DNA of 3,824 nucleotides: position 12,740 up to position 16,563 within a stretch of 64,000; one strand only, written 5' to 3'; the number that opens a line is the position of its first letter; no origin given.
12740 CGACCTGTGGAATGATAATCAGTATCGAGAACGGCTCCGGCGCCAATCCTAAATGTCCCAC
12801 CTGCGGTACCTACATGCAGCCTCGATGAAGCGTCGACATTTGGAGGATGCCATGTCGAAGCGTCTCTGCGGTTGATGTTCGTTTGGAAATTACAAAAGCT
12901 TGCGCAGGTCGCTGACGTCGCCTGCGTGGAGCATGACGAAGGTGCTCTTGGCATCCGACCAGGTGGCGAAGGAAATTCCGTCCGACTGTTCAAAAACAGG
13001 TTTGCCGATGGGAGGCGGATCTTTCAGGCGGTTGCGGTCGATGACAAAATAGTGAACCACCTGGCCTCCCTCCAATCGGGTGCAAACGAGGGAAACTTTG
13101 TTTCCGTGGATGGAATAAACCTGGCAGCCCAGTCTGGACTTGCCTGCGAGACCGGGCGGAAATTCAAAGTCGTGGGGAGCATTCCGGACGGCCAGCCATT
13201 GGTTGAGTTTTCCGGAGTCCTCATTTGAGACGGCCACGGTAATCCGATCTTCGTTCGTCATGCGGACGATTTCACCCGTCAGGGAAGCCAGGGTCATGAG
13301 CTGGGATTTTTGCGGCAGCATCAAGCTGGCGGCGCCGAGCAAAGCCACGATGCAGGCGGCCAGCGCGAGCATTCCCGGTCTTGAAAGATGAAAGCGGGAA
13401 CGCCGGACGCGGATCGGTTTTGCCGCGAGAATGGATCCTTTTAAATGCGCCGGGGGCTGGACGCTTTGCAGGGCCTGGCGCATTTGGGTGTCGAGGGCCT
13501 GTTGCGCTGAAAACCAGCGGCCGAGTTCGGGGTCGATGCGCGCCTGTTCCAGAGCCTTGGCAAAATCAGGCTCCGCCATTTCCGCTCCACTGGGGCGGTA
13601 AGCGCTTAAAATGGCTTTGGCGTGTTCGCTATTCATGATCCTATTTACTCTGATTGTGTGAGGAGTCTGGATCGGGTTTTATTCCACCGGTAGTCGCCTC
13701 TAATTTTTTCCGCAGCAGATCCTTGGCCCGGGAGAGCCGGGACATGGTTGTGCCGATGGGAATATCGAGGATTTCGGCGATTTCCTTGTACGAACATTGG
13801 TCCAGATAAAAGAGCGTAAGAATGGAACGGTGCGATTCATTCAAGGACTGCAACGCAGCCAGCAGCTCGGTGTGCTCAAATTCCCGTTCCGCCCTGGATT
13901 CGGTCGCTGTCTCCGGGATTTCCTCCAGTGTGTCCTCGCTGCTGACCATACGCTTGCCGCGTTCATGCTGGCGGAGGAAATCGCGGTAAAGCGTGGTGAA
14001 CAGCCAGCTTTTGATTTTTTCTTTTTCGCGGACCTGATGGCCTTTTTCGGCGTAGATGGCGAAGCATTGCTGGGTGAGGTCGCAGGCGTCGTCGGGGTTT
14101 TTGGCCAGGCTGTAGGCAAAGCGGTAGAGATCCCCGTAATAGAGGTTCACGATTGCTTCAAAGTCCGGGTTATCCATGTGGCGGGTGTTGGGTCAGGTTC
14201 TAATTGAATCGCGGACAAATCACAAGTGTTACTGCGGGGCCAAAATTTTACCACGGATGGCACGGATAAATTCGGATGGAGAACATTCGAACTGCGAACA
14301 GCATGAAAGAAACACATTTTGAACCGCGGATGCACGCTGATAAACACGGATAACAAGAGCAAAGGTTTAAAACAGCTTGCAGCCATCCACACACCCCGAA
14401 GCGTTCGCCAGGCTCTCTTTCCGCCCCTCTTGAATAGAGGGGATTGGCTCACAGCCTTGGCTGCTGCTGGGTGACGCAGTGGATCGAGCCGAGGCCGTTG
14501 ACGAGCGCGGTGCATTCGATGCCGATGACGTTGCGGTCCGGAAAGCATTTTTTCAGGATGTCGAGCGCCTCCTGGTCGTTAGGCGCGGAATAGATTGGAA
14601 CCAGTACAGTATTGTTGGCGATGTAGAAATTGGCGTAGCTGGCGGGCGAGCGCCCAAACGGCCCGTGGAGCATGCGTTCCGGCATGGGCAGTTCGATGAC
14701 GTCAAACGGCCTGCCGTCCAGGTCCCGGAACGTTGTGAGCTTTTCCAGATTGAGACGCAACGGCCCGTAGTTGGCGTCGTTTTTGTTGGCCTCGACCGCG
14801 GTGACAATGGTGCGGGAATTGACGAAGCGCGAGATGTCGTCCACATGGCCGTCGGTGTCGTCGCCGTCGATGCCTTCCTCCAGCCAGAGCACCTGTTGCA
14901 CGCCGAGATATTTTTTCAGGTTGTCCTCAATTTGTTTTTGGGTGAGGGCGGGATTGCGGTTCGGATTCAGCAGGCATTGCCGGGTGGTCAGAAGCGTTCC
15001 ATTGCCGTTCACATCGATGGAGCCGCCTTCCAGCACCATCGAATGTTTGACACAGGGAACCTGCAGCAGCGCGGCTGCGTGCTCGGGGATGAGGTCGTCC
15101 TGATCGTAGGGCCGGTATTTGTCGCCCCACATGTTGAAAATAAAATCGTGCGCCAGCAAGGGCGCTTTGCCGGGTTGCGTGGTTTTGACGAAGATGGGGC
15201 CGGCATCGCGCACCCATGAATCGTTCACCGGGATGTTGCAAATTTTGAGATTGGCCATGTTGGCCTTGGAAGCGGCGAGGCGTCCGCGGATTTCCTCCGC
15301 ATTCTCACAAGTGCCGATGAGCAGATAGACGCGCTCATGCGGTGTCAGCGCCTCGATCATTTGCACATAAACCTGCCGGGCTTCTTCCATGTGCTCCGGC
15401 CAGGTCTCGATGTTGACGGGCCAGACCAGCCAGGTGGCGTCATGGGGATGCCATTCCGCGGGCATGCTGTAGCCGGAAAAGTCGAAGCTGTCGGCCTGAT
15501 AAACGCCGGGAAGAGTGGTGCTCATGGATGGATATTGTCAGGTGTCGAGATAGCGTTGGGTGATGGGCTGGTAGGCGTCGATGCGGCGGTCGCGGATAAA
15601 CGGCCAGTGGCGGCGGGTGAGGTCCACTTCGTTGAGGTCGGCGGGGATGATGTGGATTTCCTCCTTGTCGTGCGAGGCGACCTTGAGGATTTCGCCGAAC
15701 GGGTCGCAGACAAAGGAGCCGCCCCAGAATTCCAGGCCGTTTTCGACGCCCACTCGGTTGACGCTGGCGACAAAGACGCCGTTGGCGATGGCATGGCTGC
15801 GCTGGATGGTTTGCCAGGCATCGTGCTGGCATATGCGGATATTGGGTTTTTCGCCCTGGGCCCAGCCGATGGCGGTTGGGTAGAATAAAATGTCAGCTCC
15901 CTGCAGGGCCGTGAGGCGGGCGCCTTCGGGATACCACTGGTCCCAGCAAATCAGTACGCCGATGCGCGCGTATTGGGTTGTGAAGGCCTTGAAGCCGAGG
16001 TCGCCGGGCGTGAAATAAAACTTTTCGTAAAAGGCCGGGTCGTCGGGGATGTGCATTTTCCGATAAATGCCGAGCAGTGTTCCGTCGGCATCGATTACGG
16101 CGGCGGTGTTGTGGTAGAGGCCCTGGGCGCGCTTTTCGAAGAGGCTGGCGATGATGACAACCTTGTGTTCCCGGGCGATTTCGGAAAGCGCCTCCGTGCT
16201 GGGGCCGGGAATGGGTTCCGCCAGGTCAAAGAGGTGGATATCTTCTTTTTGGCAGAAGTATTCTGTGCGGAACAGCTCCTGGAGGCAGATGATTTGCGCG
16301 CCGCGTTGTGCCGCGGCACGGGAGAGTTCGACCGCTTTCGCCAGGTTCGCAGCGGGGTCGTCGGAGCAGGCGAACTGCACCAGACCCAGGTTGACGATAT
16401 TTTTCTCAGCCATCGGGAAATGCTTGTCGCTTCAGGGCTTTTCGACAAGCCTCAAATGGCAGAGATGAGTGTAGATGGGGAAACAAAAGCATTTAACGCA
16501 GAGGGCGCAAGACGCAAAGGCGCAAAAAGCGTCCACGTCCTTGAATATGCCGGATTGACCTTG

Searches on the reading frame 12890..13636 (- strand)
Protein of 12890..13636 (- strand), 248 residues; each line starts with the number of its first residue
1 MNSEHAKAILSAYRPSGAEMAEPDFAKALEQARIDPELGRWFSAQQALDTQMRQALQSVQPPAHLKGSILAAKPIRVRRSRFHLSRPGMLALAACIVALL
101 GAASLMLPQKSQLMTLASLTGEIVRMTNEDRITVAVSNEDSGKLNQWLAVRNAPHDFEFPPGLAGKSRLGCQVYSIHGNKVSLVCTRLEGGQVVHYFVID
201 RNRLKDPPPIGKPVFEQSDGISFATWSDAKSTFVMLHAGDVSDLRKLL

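Call 14: search_protein_families(library=pfam, proteins=[window:12890-13636:-], max_evalue=0.01)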
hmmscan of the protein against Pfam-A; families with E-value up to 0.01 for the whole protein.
window:12890-13636:- (248 aa): 1 family
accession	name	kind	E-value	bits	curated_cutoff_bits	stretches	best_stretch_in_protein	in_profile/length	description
PF11859.13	DUF3379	-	9.7e-05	22.2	33.2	1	28-118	21-109/232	Protein of unknown function (DUF3379)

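Call 42: search_protein_families(library=ncbifam, proteins=[window:12890-13636:-], max_evalue=0.1)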
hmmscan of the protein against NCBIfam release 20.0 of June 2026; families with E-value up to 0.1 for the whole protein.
window:12890-13636:- (248 aa): 1 family
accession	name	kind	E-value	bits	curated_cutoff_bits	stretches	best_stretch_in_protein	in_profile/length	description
NF010501.0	PRK13920.1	subfamily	0.012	15.2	225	1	33-101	29-98/213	putative anti-sigmaE protein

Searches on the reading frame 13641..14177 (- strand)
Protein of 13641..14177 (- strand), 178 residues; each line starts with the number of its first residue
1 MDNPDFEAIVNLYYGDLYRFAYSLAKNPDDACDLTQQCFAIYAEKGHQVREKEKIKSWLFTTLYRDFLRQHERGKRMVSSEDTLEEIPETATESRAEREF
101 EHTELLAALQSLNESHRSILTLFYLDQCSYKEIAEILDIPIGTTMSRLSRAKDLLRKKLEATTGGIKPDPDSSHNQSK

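Call 14: search_protein_families(library=pfam, proteins=[window:13641-14177:-], max_evalue=0.01)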
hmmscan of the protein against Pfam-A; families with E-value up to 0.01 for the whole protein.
window:13641-14177:- (178 aa): 5 families
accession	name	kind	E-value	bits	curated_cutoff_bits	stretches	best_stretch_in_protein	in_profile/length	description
PF08281.18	Sigma70_r4_2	-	1.2e-14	54.1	25.7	1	104-153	3-52/54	Sigma-70, region 4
PF04545.22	Sigma70_r4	-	8.2e-11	41.7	24.1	1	108-157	1-50/50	Sigma-70, region 4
PF04542.20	Sigma70_r2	-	4.8e-08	33.1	24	1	10-76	2-70/71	Sigma-70 region 2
PF13412.12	HTH_24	-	0.0038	17.2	21.9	1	113-151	2-41/48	Winged helix-turn-helix DNA-binding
PF22029.2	PhyR_sigma2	-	0.0069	16.8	27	0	19-63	10-54/55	Sigma2 domain of PhyR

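Call 42: search_protein_families(library=ncbifam, proteins=[window:13641-14177:-], max_evalue=0.1)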
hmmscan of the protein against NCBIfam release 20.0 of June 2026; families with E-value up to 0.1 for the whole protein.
window:13641-14177:- (178 aa): 103 families (the best 25 are shown)
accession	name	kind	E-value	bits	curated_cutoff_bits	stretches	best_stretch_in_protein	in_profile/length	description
TIGR02983.1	SigE-fam_strep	subfamily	2.6e-27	95.7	141.55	1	4-161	6-160/162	SigE family RNA polymerase sigma factor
NF009174.0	PRK12522.1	equivalog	1.5e-26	93.5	217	1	6-162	5-170/175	RNA polymerase sigma factor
NF009164.0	PRK12511.1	equivalog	4.3e-24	85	185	1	15-162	15-162/182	RNA polymerase sigma factor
TIGR02937.1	sigma70-ECF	superfamily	6.1e-24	84.5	42.9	1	6-159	3-165/165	sigma-70 family RNA polymerase sigma factor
NF007226.0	PRK09644.1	equivalog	8.2e-24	84.5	199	1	6-159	3-157/166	RNA polymerase sigma factor SigM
NF009170.0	PRK12517.1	subfamily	2.3e-23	82.6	197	1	5-162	24-179/188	RNA polymerase sigma factor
TIGR02950.1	SigM_subfam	subfamily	7e-23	81.2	147.95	1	7-159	3-158/159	RNA polymerase sigma factor, SigM family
TIGR02985.1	Sig70_bacteroi1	subfamily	2.5e-22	79.8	126.4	1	5-159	2-162/162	RNA polymerase sigma-70 factor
NF053879.1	RNAPolSigSigVBac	equivalog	2.7e-22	79.2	190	1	11-160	11-156/160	RNA polymerase sigma factor SigV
NF058625.1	sigma_PG0214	equivalog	1.2e-20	73.9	130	1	1-162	1-164/170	GFO_1088 family ECF-type sigma factor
TIGR02947.1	SigH_actino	hypoth_equivalog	1.3e-20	73.9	251.55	1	13-161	20-181/193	RNA polymerase sigma-70 factor, TIGR02947 family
NF007223.0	PRK09641.1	equivalog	6.1e-20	71.8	209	1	3-160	17-185/187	RNA polymerase sigma factor SigW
NF006930.0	PRK09415.1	subfamily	7.9e-20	71.4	198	1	7-161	19-177/179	RNA polymerase factor sigma C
TIGR02954.1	Sig70_famx3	hypoth_equivalog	8.8e-20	71.1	188.5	1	3-161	15-169/170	RNA polymerase sigma-70 factor, TIGR02954 family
NF007216.0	PRK09638.1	equivalog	4.1e-19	69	194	1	6-161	20-176/180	RNA polymerase sigma factor SigY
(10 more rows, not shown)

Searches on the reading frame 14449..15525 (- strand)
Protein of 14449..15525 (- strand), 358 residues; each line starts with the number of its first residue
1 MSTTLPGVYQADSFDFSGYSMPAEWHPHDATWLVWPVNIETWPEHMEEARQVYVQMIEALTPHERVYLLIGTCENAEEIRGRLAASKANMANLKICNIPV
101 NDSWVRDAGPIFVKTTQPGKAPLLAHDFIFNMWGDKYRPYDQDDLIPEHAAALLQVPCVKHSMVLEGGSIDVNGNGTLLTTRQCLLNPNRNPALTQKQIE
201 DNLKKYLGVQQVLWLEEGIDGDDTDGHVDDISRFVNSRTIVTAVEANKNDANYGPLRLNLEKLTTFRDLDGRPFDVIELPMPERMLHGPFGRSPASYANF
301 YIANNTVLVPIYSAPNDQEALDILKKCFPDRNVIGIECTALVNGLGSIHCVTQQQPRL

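Call 14: search_protein_families(library=pfam, proteins=[window:14449-15525:-], max_evalue=0.01)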
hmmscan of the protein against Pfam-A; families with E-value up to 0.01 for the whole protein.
window:14449-15525:- (358 aa): 1 family
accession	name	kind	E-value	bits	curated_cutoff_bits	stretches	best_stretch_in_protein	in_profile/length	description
PF04371.20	PAD_porph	-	6.5e-123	410.5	25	1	21-356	2-321/321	Porphyromonas-type peptidyl-arginine deiminase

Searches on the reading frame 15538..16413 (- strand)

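Call 14: search_protein_families(library=pfam, proteins=[window:15538-16413:-], max_evalue=0.01)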
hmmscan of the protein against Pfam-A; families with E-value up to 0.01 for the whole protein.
window:15538-16413:- (291 aa): 1 family
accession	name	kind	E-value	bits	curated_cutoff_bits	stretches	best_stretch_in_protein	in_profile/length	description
PF00795.27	CN_hydrolase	-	1.2e-64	218.5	23.2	1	10-268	3-256/256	Carbon-nitrogen hydrolase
